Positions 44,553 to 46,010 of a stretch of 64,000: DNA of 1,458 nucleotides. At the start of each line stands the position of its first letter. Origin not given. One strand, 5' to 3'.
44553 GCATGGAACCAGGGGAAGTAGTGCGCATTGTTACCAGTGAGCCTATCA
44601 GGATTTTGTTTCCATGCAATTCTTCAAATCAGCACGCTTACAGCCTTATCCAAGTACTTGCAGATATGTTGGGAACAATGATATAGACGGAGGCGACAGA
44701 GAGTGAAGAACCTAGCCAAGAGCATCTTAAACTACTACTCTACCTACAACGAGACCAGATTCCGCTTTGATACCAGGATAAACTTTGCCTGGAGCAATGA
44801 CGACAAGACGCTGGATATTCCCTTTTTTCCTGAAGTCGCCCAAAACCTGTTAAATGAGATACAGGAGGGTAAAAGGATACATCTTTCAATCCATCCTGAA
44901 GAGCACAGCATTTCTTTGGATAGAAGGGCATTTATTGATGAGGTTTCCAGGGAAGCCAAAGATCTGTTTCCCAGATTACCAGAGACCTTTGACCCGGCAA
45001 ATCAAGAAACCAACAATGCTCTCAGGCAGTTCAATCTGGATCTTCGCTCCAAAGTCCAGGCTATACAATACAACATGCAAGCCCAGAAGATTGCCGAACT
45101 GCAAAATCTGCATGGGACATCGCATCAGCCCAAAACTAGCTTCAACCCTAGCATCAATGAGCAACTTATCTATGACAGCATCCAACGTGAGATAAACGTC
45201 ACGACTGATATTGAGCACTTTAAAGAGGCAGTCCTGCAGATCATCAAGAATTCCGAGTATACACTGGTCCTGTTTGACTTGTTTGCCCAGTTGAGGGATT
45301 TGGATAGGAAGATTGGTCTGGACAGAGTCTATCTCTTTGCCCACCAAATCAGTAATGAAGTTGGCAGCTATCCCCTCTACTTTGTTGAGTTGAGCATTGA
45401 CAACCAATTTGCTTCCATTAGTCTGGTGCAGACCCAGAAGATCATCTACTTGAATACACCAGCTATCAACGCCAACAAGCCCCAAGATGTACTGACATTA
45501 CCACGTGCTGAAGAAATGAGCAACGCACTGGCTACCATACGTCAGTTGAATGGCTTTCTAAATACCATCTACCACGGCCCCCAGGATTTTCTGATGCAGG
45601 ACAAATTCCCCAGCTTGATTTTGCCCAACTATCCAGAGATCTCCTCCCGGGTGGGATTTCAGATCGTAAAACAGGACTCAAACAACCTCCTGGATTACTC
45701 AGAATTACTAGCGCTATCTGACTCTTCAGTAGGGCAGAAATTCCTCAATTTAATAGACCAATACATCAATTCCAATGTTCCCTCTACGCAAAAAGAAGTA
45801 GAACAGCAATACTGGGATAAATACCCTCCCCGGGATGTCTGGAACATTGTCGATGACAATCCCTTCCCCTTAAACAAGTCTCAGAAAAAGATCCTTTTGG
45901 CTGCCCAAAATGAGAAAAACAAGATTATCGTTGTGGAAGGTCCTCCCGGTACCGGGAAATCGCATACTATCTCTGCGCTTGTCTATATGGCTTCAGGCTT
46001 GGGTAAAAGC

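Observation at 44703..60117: Five-gene operon: type III Mod/Res embedded between two giant helicase-nucleases and an AbiH/SIR2-like gene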

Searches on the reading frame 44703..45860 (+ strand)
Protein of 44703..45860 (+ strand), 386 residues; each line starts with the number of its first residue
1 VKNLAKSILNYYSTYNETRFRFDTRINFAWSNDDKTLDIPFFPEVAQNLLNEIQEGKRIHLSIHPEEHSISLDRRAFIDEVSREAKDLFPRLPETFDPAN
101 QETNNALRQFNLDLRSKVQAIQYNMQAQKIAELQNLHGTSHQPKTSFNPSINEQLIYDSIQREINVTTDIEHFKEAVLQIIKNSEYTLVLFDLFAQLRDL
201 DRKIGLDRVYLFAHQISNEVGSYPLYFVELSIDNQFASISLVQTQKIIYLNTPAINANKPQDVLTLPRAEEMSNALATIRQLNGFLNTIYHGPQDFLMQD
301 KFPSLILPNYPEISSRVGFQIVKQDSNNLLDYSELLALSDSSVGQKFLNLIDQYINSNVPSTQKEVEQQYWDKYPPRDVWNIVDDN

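Call 58: search_protein_families(library=pfam, proteins=[window:44703-45860:+], max_evalue=1)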
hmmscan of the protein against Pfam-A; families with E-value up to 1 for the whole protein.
window:44703-45860:+ (386 aa): 2 families
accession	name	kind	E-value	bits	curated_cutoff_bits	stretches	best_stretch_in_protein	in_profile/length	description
PF09496.15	CENP-O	-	0.053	14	23.9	1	86-178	68-157/197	Cenp-O kinetochore centromere component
PF18506.7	RelB-like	-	0.3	11.4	27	1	151-182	2-32/62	RelB Antitoxin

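Call 72: predict_structure(alignment_id=A4)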
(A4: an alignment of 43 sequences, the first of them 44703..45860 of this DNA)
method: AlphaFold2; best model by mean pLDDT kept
length: 386 residues; sequences in the alignment: 43
mean_pLDDT: 84.3   pTM: 0.76
mean pLDDT of the five models: 84.3, 83.7, 83.6, 82.8, 82.2
residues with pLDDT >= 90: 206; 70-90: 100; 50-70: 60; < 50: 20
segments of 3 or more residues with pLDDT < 50: 19-25, 326-330, 379-386
pLDDT, mean of each block of 10 residues (from residue 1): 66 57 60 91 94 94 93 97 98 86 92 97 96 91 88 96 92 97 95 94 90 90 93 94 91 74 74 92 90 89 89 94 61 65 70 67 71 63 38
secondary structure, 60 per line:
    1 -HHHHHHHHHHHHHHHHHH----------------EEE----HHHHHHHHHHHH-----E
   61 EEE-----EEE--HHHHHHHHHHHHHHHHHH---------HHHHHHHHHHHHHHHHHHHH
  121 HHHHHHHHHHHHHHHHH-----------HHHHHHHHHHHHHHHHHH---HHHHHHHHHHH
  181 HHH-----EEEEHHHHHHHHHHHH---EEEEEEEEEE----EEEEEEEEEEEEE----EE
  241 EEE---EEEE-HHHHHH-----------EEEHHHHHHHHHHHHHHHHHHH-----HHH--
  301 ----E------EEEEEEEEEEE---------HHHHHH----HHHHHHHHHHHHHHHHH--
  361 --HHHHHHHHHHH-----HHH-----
elements in order: H2-19 E36-38 H43-54 E60-63 E69-71 H74-91 H101-137 H149-166 H170-183 E189-192 H193-204 E208-217 E222-234 E239-243 E247-250 H252-257 E269-271 H272-290 E312-322 H332-337 H342-358 H363-373

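Call 74: fold_search(model_id=the predicted structure, library=pdb)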
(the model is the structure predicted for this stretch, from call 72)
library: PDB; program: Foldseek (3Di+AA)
matches with E <= 10: 459; with E <= 0.001: 0
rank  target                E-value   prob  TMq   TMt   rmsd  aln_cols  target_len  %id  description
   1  2oez_B                4.8e-02  0.14  0.12  0.16  18.2       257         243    8  Protein of Unknown Function (DUF1342) from Vibrio parahaemolyticus (released 2007-01-30)
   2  6wvd                  4.8e-02  0.11  0.12  0.12  31.0       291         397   10  Human JAGN1 (released 2021-01-13)
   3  5imj_A                1.3e-01  0.07  0.11  0.14  18.4       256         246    8  Crystal structure of a Z-ring associated protein from Escherichia coli (released 2017-03-08)
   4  6gxn_v                2.7e-01  0.06  0.10  0.11  20.3       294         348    8  Cryo-EM structure of an E. coli 70S ribosome in complex with RF3-GDPCP, RF1(GAQ) and Pint-tRNA (State III) (released 2018-08-15)
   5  9a5m_A                3.4e-01  0.02  0.10  0.09  26.2       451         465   12  Integrative model of YDJA-YDIS by crosslinking MS and deep learning (released 2024-09-18)
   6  2lfd_MODEL_1_A        3.6e-01  0.38  0.13  0.35  15.6       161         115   10  Solution NMR structure of Diiron protein in presence of 2 eq Zn2+, Northeast Structural Genomics Consortium Ta (released 2011-08-24)
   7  9dir_A                4.5e-01  0.16  0.12  0.29  17.3       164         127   10  Cryo-EM structure of the heme/hemoglobin transporter ChuA, in complex with de novo designed binder G7 (released 2025-05-21)
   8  8ry2_B                4.5e-01  0.07  0.12  0.13  17.8       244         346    9  Crystal Structure of ANV419, a novel IL-2/anti-IL-2 antibody fusion protein (released 2024-07-31)
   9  9lh4                  6.2e-01  0.04  0.11  0.12  19.5       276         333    9  Crystal structure of the cyclophilin 37 from Arabidopsis thaliana (released 2025-12-24)
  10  8dz8_G                7.0e-01  0.35  0.14  0.37   7.7       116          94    8  Neoleukin 4, a de novo designed IL-4 mimetic (released 2023-03-29)
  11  8ek4_B                7.0e-01  0.10  0.12  0.25  21.6       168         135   11  De novo designed ice-binding proteins from twist-constrained helices (released 2023-07-12)
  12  3jct_b                7.4e-01  0.16  0.17  0.11  10.9       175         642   11  Cryo-em structure of eukaryotic pre-60S ribosomal subunits (released 2016-06-01)
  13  8dz8_A                7.8e-01  0.47  0.16  0.44   6.8       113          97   10  Neoleukin 4, a de novo designed IL-4 mimetic (released 2023-03-29)
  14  2waf                  7.8e-01  0.02  0.09  0.07  22.8       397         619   10  PENICILLIN-BINDING PROTEIN 2B (PBP-2B) FROM STREPTOCOCCUS PNEUMONIAE (STRAIN R6) (released 2009-02-24)
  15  8fjg                  8.2e-01  0.21  0.12  0.33   9.9       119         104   15  The two-repeat design H12 (released 2023-09-27)
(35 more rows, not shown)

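Call 112: search_protein_representatives(protein=window:44703-45752:+)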
Query: 350 residues. Proteins with E-value up to 0.001 (for the whole library): 99; up to 1e-10: 57; up to 1e-30: 24. The best 99 are listed.
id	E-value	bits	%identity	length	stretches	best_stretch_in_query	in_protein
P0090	1.9e-114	398.6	58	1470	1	1-348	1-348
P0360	1.6e-55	204.9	38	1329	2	103-350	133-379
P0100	6.3e-54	199.7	35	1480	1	1-350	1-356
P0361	7.8e-51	189.5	37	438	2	103-349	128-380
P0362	9.0e-50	186.0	35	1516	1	1-350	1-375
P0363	2.6e-49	184.5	34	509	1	1-349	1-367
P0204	1.4e-48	182.1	36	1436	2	105-348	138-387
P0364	6.5e-48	179.9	35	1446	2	93-350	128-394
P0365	6.7e-48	179.9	34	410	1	1-348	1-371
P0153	8.9e-48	179.5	34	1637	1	1-349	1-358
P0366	2.0e-47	178.3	34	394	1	1-349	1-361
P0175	1.1e-46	175.9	34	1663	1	1-350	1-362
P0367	4.4e-46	173.9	34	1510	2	101-346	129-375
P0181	2.6e-45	171.4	35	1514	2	106-348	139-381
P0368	1.2e-44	169.2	33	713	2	101-350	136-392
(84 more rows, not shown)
